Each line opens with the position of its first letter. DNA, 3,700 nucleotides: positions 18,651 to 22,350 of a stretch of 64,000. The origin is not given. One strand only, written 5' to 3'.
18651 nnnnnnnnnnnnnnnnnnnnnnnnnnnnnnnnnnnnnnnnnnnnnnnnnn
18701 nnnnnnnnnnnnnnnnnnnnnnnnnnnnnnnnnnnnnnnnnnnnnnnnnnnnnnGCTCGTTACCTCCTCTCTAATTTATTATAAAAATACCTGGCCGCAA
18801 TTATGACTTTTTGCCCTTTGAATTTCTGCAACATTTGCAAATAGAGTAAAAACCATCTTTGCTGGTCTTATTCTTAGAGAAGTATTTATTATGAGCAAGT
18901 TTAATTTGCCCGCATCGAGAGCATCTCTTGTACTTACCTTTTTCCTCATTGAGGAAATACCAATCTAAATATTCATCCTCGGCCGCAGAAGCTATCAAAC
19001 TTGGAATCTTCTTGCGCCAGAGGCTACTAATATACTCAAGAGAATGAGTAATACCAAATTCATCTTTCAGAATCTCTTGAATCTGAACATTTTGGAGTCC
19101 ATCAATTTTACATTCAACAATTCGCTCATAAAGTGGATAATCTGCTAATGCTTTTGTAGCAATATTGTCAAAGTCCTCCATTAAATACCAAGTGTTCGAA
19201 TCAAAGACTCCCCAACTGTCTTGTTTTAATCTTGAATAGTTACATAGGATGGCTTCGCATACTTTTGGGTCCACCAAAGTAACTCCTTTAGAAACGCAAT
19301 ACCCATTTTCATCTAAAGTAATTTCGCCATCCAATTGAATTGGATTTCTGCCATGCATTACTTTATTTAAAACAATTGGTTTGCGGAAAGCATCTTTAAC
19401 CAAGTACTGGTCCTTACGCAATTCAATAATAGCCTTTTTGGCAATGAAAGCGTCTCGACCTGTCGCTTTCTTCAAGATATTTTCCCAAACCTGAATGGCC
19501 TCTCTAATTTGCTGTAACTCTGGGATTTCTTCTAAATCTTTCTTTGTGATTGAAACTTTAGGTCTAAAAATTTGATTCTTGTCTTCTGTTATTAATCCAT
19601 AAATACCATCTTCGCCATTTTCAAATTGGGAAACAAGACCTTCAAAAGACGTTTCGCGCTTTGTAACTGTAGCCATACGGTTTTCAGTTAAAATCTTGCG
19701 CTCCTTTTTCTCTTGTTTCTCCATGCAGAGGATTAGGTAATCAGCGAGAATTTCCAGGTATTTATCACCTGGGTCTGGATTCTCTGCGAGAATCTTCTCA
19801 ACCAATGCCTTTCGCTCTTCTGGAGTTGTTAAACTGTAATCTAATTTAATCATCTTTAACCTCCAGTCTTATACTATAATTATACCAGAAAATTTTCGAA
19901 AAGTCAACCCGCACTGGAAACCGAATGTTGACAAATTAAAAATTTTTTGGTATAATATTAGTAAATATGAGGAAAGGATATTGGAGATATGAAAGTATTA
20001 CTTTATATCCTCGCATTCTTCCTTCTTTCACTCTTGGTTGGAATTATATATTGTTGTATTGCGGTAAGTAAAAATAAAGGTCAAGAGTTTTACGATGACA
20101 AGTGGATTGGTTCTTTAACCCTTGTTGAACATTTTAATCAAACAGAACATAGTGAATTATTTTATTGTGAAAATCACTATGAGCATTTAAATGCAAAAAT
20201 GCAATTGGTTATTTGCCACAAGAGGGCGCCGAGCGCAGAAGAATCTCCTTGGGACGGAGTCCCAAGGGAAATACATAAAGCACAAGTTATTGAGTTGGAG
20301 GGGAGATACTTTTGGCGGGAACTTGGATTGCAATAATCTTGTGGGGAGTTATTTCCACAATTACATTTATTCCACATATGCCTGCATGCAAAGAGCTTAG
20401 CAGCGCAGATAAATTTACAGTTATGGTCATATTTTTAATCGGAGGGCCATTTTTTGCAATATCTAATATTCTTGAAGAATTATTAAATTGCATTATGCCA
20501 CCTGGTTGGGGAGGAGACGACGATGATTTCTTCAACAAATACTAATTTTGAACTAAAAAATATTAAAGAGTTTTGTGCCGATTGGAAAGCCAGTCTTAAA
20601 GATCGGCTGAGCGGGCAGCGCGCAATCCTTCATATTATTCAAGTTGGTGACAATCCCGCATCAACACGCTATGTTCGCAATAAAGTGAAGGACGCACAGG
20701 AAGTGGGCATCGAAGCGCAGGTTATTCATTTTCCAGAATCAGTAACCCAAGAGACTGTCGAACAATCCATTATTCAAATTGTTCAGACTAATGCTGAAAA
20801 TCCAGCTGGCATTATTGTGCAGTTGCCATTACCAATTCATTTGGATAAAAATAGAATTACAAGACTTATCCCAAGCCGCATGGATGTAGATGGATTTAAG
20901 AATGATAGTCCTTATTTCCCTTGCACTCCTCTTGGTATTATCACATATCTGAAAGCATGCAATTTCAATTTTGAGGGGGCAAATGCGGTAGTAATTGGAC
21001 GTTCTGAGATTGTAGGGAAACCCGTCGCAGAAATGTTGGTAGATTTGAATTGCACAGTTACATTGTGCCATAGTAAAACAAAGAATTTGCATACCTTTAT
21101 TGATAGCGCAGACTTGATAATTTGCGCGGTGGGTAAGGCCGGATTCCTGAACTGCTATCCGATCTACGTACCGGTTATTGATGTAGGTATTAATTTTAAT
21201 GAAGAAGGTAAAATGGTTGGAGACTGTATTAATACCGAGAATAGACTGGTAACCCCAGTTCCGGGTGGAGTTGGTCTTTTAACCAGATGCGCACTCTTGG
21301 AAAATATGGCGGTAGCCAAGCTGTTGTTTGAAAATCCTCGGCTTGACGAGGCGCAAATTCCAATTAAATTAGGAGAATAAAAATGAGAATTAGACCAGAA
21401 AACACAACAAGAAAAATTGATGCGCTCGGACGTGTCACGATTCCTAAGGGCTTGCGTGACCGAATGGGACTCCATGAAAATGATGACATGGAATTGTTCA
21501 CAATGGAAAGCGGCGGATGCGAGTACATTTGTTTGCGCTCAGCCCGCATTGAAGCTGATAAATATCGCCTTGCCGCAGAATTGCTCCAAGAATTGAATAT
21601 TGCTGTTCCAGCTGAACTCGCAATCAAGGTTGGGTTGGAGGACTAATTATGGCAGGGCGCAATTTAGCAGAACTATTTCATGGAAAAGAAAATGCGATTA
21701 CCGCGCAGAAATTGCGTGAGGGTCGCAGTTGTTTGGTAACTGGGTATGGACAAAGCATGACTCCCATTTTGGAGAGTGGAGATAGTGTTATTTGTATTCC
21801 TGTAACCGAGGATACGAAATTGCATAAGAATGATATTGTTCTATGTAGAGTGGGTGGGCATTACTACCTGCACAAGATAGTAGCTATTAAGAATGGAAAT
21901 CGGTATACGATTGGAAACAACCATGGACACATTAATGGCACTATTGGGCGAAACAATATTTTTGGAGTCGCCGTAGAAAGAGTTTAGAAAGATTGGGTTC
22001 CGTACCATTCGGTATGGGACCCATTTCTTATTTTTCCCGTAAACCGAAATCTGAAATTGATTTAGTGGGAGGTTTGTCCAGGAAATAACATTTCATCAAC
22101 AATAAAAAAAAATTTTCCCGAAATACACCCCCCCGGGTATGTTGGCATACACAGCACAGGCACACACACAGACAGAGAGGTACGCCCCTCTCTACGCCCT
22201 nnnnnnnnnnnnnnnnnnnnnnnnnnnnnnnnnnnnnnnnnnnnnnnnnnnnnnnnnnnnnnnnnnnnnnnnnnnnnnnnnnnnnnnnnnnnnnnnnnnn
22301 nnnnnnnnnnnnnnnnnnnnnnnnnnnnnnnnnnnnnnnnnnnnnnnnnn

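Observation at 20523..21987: Auxiliary metabolic FolD followed by an AbrB-like DNA-binding gene and a separately encoded S24 (LexA-like) peptidase: a possible split SOS-responsive repressor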

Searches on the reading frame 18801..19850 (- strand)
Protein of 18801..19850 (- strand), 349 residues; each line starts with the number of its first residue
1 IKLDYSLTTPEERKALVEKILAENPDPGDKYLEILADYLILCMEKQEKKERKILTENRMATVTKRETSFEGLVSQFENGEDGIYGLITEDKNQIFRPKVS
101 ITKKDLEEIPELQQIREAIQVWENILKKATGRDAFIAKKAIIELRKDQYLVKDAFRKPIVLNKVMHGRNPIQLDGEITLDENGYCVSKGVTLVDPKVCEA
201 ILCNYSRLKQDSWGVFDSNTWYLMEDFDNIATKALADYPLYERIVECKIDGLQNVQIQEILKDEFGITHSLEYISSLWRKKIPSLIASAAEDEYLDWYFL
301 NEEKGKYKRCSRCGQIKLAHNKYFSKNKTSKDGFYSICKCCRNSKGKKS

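Call 11: search_protein_families(library=phrogs, proteins=[window:18801-19850:-], max_evalue=0.001)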
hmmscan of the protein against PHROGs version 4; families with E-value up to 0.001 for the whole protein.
window:18801-19850:- (349 aa): 4 families
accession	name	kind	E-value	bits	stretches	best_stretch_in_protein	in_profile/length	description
phrog_5767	-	transcription regulation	3.9e-53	182.2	1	30-345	77-393/393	sigma factor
phrog_2255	-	DNA, RNA and nucleotide metabolism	0.00011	22.8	1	298-348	44-91/211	HNH endonuclease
phrog_6611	-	unknown function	0.00039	21.6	1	300-347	133-179/180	-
phrog_5558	-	moron, auxiliary metabolic gene and host takeover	0.00099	20.4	1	306-347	7-46/130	Lar-like restriction alleviation protein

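Call 84: search_protein_families(library=pfam, proteins=[window:18801-19850:-], max_evalue=0.001)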
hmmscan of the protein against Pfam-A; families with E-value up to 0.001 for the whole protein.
window:18801-19850:- (349 aa): 0 families

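Call 90: find_related_loci(query=window:18801-19850:-, collection=viral_contigs, flank=4500)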
Query window:18801-19850:- (349 aa) in viral_contigs; peptide patterns used: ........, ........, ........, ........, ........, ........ (x = any residue, [..] = any of these).
167 stretches matched a pattern; 164 encode a relative of the query (tblastn E <= 1e-3); the best 80 are kept; 80 distinct loci.
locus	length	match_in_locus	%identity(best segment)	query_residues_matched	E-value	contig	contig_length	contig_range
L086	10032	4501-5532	74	1-344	1e-176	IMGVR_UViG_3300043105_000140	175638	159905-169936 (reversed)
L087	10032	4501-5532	74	1-344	1e-176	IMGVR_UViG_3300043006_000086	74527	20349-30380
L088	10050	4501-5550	75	1-349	8e-176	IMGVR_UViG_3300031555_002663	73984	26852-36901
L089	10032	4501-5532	73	1-344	2e-175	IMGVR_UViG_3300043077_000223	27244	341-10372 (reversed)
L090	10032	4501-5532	73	1-344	2e-175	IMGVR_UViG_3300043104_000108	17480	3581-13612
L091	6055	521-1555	72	1-345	3e-175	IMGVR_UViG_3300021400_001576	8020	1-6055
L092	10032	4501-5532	73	1-344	3e-174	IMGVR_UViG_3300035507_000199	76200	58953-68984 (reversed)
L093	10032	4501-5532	73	1-344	3e-174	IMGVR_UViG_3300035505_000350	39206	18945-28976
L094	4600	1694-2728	73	1-345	5e-176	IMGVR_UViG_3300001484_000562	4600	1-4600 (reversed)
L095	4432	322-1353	72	1-344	5e-176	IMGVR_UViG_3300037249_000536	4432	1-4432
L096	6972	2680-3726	74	1-349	5e-171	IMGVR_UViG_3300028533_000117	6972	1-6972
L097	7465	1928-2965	75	1-345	8e-170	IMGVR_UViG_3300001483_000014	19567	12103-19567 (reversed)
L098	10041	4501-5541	69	1-347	1e-166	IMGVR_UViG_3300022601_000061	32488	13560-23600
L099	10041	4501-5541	69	1-347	1e-166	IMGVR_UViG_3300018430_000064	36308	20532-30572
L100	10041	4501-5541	69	1-347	1e-166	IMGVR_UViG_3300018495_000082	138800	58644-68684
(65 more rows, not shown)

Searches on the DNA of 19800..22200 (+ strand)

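Call 9: search_dna_similar(query=window:19800-22200:+, collection=phages, mode=distant, max_rows=20)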
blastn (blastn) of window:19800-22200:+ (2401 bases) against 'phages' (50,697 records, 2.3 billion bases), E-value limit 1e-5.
No match.

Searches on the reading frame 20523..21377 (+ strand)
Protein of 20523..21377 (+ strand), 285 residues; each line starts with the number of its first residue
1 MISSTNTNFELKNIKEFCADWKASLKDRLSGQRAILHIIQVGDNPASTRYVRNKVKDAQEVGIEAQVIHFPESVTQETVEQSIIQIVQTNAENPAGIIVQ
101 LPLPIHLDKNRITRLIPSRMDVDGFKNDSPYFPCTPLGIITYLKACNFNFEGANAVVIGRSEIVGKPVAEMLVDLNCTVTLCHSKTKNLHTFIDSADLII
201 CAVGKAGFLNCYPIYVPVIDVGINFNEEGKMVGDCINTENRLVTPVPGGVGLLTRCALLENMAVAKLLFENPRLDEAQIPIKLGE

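Call 3: search_protein_families(library=pfam, proteins=[window:20523-21377:+], max_evalue=1)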
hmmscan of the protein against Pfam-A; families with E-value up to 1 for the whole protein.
window:20523-21377:+ (285 aa): 2 families
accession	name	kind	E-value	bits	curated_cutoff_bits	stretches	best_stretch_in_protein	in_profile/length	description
PF02882.25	THF_DHG_CYH_C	-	2.4e-41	141.1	27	1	128-263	12-153/160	Tetrahydrofolate dehydrogenase/cyclohydrolase, NAD(P)-binding domain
PF00763.28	THF_DHG_CYH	-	2.5e-24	86.2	32.8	1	21-123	10-115/115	Tetrahydrofolate dehydrogenase/cyclohydrolase, catalytic domain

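Call 4: search_protein_families(library=phrogs, proteins=[window:20523-21377:+], max_evalue=1)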
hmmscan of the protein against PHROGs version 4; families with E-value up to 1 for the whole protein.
window:20523-21377:+ (285 aa): 1 family
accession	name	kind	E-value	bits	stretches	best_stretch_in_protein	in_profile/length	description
phrog_7320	-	other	4.7e-69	233.7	1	31-265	31-278/285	tetrahydrofolate dehydrogenase and cyclohydrolase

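Call 5: search_protein_families(library=ncbifam, proteins=[window:20523-21377:+], max_evalue=1)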
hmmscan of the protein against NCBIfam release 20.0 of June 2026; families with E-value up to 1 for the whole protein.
window:20523-21377:+ (285 aa): 32 families (the best 25 are shown)
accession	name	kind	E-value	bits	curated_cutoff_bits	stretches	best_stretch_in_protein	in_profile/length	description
NF010786.0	PRK14189.1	subfamily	9.8e-61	205.3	421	1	13-263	14-275/285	bifunctional methylenetetrahydrofolate dehydrogenase/methenyltetrahydrofolate cyclohydrolase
NF010776.0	PRK14179.1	equivalog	2.6e-58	197.4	445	1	31-263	30-275/284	bifunctional methylenetetrahydrofolate dehydrogenase/methenyltetrahydrofolate cyclohydrolase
NF008058.0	PRK10792.1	equivalog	1.8e-57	194.5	355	1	32-265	32-278/285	bifunctional methylenetetrahydrofolate dehydrogenase/methenyltetrahydrofolate cyclohydrolase FolD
NF010787.0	PRK14191.1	equivalog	4.9e-57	193.2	423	1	30-265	28-276/285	bifunctional methylenetetrahydrofolate dehydrogenase/methenyltetrahydrofolate cyclohydrolase FolD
NF010769.0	PRK14172.1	equivalog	5.2e-56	189.9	392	1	14-263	18-274/278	bifunctional 5,10-methylene-tetrahydrofolate dehydrogenase/ 5,10-methylene-tetrahydrofolate cyclohydrolase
NF010783.0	PRK14186.1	equivalog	3.9e-55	187.1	333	1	31-263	30-279/297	bifunctional methylenetetrahydrofolate dehydrogenase/methenyltetrahydrofolate cyclohydrolase FolD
NF010785.0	PRK14188.1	subfamily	4.9e-54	183.3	396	1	25-265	26-285/297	bifunctional methylenetetrahydrofolate dehydrogenase/methenyltetrahydrofolate cyclohydrolase FolD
NF010784.0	PRK14187.1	equivalog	1.8e-53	181.5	486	1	34-266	34-284/300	bifunctional methylenetetrahydrofolate dehydrogenase/methenyltetrahydrofolate cyclohydrolase FolD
NF010763.0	PRK14166.1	equivalog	7.4e-53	179.4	501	1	23-262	22-273/282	bifunctional 5,10-methylene-tetrahydrofolate dehydrogenase/ 5,10-methylene-tetrahydrofolate cyclohydrolase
NF010770.0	PRK14173.1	equivalog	7.7e-53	179.6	411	1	32-267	28-279/287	bifunctional 5,10-methylene-tetrahydrofolate dehydrogenase/ 5,10-methylene-tetrahydrofolate cyclohydrolase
NF010775.0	PRK14178.1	equivalog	9.5e-53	179.2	465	1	30-264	23-269/279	bifunctional methylenetetrahydrofolate dehydrogenase/methenyltetrahydrofolate cyclohydrolase FolD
NF010772.0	PRK14175.1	equivalog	1.7e-52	178.5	459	1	18-266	12-278/286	bifunctional methylenetetrahydrofolate dehydrogenase/methenyltetrahydrofolate cyclohydrolase FolD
NF010781.0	PRK14184.1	equivalog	1.8e-52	178.2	438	1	30-262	28-276/286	bifunctional 5,10-methylene-tetrahydrofolate dehydrogenase/ 5,10-methylene-tetrahydrofolate cyclohydrolase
NF010780.0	PRK14183.1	equivalog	7.1e-51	173.1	480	1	35-263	33-274/283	bifunctional 5,10-methylene-tetrahydrofolate dehydrogenase/ 5,10-methylene-tetrahydrofolate cyclohydrolase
NF010768.0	PRK14171.1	equivalog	7.6e-51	173.1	514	1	32-263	31-276/288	bifunctional methylenetetrahydrofolate dehydrogenase/methenyltetrahydrofolate cyclohydrolase FolD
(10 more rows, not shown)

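Call 62: search_dna_similar(query=window:20523-21377:+, collection=phages, mode=protein, max_evalue=1e-10, max_rows=25)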
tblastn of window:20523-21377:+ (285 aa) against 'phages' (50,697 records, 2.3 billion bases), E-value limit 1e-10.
Records with a match: 54; places in all: 54; records where one place covers at least 80% of the query: 49.
Best place of each record, by identity: <60% 54.
By first word of the organism name: Bacteriophage 17; Prevotella 15; Enterococcus 9; Listeria 5; Acinetobacter 2; uncultured 2; Wolbachia 1; Staphylococcus 1; Vibrio 1; Fusobacterium 1.
By host as written in the record: - 23; Prevotella sp. 15; Listeria monocytogenes 5; Enterococcus faecium 4; Enterococcus faecalis 3; Wolbachia sp. wMel_KL 1; Staphylococcus aureus 1; Enterococcus faecium 374iF1 (22) 1; and 1 more.
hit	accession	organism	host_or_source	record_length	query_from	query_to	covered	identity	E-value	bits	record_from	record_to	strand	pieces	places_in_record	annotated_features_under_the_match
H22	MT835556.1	Bacteriophage sp.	human fecal samples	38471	35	266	81%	44.0%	2e-51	186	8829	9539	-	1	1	record has no annotation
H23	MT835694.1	Bacteriophage sp.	human fecal samples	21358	15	269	89%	39.0%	3e-42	160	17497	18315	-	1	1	record has no annotation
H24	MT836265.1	Bacteriophage sp.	human fecal samples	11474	15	265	88%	39.2%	2e-42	160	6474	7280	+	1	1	record has no annotation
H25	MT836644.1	Bacteriophage sp.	human fecal samples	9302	36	251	76%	45.5%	3e-45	168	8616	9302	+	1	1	record has no annotation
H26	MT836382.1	Bacteriophage sp.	human fecal samples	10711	12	265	89%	38.4%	5e-43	162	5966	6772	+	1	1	record has no annotation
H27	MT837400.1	Bacteriophage sp.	human fecal samples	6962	15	261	87%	39.3%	8e-45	167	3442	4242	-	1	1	record has no annotation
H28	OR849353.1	Listeria phage LM 4-14-1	Listeria monocytogenes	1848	30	270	85%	40.2%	8e-48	173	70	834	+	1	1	record has no annotation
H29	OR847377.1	Listeria phage LM 4-11-1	Listeria monocytogenes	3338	30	270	85%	40.2%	7e-47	173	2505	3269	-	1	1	record has no annotation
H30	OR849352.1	Listeria phage LM 4-14-1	Listeria monocytogenes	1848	30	270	85%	40.2%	2e-47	172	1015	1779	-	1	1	record has no annotation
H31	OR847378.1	Listeria phage LM 4-11-1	Listeria monocytogenes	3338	30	270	85%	40.2%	2e-46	172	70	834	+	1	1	record has no annotation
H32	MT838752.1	Bacteriophage sp.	human fecal samples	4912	13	261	87%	38.7%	5e-40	153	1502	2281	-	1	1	record has no annotation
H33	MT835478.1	Bacteriophage sp.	human fecal samples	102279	15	261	87%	38.7%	2e-45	169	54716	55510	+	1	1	record has no annotation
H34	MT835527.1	Bacteriophage sp.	human fecal samples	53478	15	261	87%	38.5%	3e-40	154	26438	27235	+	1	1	record has no annotation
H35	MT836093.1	Bacteriophage sp.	human fecal samples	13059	3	267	93%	35.8%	2e-38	148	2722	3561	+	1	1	record has no annotation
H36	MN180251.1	Wolbachia phage WO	Wolbachia sp. wMel_KL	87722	36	268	82%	40.6%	2e-46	172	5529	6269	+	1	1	methylenetetrahydrofolate dehydrogenase (NADP+) / ...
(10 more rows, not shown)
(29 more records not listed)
